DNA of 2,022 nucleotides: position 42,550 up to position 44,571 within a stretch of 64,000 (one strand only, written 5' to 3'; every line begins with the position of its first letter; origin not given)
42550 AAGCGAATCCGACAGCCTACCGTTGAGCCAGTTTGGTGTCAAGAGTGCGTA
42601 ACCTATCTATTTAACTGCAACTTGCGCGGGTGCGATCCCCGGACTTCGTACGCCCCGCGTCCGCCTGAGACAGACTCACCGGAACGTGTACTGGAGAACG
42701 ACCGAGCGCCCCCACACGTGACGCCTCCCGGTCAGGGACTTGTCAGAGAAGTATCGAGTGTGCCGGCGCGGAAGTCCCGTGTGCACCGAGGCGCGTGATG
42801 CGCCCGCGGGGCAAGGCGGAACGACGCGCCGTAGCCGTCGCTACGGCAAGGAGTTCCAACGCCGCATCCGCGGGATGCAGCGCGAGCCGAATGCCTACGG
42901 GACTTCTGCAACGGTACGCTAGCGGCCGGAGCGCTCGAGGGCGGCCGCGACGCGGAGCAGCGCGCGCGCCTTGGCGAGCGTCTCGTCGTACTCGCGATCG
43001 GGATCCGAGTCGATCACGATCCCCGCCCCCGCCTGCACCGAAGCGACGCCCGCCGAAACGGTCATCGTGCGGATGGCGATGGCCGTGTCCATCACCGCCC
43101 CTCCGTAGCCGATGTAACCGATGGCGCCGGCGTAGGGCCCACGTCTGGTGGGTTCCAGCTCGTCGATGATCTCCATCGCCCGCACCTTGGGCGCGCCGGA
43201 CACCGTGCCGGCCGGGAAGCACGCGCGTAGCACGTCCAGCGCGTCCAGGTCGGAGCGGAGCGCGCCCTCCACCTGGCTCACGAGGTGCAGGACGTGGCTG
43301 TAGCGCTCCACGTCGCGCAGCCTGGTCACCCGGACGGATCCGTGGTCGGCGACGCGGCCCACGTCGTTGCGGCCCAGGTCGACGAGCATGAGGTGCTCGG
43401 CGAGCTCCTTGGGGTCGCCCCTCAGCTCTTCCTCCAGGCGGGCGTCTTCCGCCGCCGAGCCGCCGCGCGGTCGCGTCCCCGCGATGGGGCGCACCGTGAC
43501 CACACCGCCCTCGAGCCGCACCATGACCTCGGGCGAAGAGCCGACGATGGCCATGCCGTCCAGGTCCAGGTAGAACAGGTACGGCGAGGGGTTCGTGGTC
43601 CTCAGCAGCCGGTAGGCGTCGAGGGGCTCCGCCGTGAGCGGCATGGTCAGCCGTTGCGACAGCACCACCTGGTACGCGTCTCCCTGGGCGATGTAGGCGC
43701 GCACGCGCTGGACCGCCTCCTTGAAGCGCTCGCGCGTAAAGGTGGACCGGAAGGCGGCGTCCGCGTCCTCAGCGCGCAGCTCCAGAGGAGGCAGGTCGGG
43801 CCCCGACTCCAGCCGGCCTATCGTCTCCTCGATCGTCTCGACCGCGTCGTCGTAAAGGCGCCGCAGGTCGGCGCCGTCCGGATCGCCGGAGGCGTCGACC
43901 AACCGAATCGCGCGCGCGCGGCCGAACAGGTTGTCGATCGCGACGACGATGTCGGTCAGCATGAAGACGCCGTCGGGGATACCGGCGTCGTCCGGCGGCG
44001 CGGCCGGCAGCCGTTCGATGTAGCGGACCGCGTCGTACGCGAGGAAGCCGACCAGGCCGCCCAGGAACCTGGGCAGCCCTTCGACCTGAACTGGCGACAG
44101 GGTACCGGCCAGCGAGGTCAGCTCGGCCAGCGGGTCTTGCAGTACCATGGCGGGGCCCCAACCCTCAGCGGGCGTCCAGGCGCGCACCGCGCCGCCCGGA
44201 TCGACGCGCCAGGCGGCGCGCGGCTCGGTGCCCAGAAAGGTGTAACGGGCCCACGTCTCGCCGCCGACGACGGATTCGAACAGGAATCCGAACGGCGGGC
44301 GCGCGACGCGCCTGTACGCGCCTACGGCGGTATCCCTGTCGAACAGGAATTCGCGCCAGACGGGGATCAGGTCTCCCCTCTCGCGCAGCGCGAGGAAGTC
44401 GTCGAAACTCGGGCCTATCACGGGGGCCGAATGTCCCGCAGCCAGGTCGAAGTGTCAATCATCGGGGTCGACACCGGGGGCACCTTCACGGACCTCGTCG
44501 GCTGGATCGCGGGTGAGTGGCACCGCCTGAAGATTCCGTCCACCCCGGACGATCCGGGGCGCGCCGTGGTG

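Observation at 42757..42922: Ends and insertion contexts of the 166-nt element look MITE-like (CTAG/TA), and each copy supplies part of a flanking stop codon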

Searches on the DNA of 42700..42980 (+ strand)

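Call 9: search_rna_families(source=window, start=42700, end=42980, threshold=evalue, max_evalue=10, show_alignments=2)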
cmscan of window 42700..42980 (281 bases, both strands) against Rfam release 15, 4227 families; matches with E-value up to 10: 0.
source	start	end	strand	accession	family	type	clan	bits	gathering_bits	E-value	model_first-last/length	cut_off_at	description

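Call 23: search_dna_similar(query=window:42757-42922:+, collection=plasmids, mode=distant, max_evalue=1, max_rows=30)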
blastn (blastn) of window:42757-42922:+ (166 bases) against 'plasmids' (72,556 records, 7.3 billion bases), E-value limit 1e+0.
Records with a match: 4; places in all: 5; records where one place covers at least 80% of the query: 0.
Best place of each record, by identity: 80-90% 3; 60-80% 1.
By first word of the organism name: Cupriavidus 2; Burkholderia 1; Ochrobactrum 1.
By predicted mobility (MOB-suite, as given by PLSDB): conjugative 3; non-mobilizable 1.
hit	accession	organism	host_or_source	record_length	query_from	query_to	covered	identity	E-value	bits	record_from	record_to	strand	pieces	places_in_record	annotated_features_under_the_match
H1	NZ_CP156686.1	Burkholderia stagnalis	Bacterial cells,soils collected in ...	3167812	43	96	33%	79.6%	3e-3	49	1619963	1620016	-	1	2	none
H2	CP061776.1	Ochrobactrum sp. MT180101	Water,Breeding wastewater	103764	28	71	27%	82.6%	4e-2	45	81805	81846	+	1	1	hypothetical protein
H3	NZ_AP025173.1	Cupriavidus sp. P-10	-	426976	31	64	20%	88.2%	5e-1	41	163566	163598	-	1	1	DNA-binding protein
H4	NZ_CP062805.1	Cupriavidus basilensis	Cell culture,Sediment of a freshwater ...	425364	31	64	20%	88.2%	5e-1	41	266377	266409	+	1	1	DNA-binding protein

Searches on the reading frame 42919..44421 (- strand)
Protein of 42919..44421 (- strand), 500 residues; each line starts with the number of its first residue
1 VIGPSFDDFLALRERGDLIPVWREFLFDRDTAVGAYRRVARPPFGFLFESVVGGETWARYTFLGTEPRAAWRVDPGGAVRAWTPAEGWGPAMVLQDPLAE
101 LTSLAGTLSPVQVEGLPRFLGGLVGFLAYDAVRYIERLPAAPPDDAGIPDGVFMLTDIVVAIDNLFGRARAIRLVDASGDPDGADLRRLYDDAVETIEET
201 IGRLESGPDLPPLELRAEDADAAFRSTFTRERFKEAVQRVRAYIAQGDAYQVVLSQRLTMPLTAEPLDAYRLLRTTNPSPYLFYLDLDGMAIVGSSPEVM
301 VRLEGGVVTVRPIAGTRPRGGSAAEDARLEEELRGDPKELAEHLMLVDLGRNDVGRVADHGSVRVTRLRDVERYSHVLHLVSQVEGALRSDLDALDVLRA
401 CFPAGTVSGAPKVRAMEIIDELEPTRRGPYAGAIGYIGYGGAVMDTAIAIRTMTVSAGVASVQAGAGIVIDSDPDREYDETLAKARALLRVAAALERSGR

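Call 13: find_encoding_contigs(protein=window:42919-44421:-, flank=10000, max_places=10)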
Protein window:42919-44421:- (500 aa): no gene with exactly this product is on record in the collection.

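Call 17: find_homologous_proteins(query=window:42919-44421:-, max_evalue=1e-100)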
Query window:42919-44421:- (500 aa): 7895 proteins with E <= 1e-100 among 8000 candidates; the best 120 are listed.
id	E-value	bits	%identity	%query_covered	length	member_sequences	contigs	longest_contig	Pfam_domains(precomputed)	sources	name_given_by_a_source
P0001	0.0e+0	1096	100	100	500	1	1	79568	PF04715.20,PF00425.25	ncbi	ncbi:MAG: anthranilate synthase component I [Gemmatimonadota bacterium]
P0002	7.6e-257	871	80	99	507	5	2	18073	PF04715.20,PF00425.25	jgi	jgi:anthranilate synthase component 1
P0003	8.9e-254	861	79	99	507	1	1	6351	PF04715.20,PF00425.25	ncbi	-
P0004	2.3e-250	850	79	99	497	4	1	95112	PF04715.20,PF00425.25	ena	-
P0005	4.4e-231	786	74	99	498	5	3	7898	PF04715.20,PF00425.25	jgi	jgi:anthranilate synthase component 1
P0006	1.4e-202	692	64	98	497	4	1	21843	PF04715.20,PF00425.25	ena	-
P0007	1.4e-201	689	67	91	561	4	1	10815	PF04715.20,PF00425.25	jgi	-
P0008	1.5e-200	685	65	98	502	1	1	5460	PF04715.20,PF00425.25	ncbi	-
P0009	4.5e-200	684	65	99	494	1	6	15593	PF04715.20,PF00425.25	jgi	jgi:anthranilate synthase component I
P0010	1.1e-198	679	64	98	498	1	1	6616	PF04715.20,PF00425.25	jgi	jgi:anthranilate synthase component 1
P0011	1.3e-198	679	64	96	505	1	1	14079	PF04715.20,PF00425.25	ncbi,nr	ncbi:MAG: anthranilate synthase component I [Gemmatimonadetes bacterium]|nr:anthranilate synthase co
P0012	3.2e-198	678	63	98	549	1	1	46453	PF04715.20,PF00425.25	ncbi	ncbi:MAG TPA: anthranilate synthase component I [Longimicrobiales bacterium]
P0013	3.8e-198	677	65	98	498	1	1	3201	PF04715.20,PF00425.25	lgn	-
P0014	5.3e-198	677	64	99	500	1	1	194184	PF04715.20,PF00425.25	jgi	jgi:anthranilate synthase component I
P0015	7.7e-198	676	62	98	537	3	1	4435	PF04715.20,PF00425.25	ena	-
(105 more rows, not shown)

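Call 18: find_encoding_contigs(protein=P0004, flank=6000, max_places=3)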
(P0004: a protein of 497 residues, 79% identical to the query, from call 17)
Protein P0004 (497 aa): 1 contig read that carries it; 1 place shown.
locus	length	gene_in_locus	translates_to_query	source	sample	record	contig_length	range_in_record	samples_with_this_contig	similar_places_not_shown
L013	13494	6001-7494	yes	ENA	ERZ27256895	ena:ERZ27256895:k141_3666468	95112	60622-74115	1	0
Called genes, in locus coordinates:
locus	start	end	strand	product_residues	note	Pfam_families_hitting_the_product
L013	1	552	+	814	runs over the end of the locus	PF02463:SMC_N, PF13175:AAA_15, PF13304:AAA_21 (faint), PF13476:AAA_23, PF13514:AAA_27, PF02463:SMC_N, PF13558:SbcC_Walker_B (weak)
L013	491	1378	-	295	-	PF00892:EamA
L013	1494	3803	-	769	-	PF11028:TMEM260_N, PF28495:TMEM260_2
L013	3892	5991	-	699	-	PF05378:Hydant_A_N, PF01968:Hydantoinase_A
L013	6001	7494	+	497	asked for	PF04715:, PF00425:Chorismate_bind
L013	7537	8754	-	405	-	PF00155:Aminotran_1_2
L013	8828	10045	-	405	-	PF08240:ADH_N, PF00107:ADH_zinc_N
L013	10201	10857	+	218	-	-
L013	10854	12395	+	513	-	PF00732:GMC_oxred_N, PF00890:FAD_binding_2 (faint), PF01266:DAO (faint), PF05199:GMC_oxred_C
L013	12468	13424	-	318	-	PF00291:PALP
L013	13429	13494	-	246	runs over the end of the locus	-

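Call 19: find_encoding_contigs(protein=P0002, flank=6000, max_places=3)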
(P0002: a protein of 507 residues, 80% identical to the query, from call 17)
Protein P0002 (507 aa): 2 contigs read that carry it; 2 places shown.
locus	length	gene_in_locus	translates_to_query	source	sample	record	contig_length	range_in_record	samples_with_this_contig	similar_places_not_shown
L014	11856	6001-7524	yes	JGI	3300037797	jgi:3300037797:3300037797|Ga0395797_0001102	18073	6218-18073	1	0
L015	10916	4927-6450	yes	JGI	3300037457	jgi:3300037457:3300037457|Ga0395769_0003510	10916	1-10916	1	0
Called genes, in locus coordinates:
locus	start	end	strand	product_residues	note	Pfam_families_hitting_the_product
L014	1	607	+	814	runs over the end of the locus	PF02463:SMC_N, PF13175:AAA_15, PF13304:AAA_21 (weak), PF13476:AAA_23, PF13514:AAA_27 (weak), PF02463:SMC_N, PF13558:SbcC_Walker_B (weak)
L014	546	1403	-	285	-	PF00892:EamA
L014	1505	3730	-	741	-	PF11028:TMEM260_N, PF28495:TMEM260_2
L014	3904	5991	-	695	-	PF05378:Hydant_A_N, PF01968:Hydantoinase_A, PF19278:Hydant_A_C (faint)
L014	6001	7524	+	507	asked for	PF04715:, PF00425:Chorismate_bind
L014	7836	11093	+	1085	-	PF13620:CarboxypepD_reg, PF13715:CarbopepD_reg_2, PF07715:Plug (weak), PF00593:TonB_dep_Rec_b-barrel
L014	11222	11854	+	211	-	?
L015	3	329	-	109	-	?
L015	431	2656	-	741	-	PF11028:TMEM260_N, PF28495:TMEM260_2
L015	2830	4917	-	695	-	PF05378:Hydant_A_N, PF01968:Hydantoinase_A, PF19278:Hydant_A_C (faint)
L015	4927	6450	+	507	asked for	PF04715:, PF00425:Chorismate_bind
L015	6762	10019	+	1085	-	PF13620:CarboxypepD_reg, PF13715:CarbopepD_reg_2, PF07715:Plug (weak), PF00593:TonB_dep_Rec_b-barrel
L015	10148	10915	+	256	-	?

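Call 20: find_encoding_contigs(protein=P0001, flank=10000, max_places=3)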
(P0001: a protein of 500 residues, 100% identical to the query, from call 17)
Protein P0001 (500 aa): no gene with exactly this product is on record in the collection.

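Call 37: find_encoding_contigs(protein=P0003, flank=3000, max_places=3)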
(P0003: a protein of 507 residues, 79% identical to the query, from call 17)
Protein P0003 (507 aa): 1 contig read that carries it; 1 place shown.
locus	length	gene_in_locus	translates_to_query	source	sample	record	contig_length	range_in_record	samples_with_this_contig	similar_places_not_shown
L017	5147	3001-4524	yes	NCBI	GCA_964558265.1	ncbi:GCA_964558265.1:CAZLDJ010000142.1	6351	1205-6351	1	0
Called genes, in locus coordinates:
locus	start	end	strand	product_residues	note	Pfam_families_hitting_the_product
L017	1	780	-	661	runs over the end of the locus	?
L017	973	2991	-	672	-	PF05378:Hydant_A_N, PF01968:Hydantoinase_A, PF19278:Hydant_A_C (faint)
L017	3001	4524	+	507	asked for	PF04715:, PF00425:Chorismate_bind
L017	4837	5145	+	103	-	?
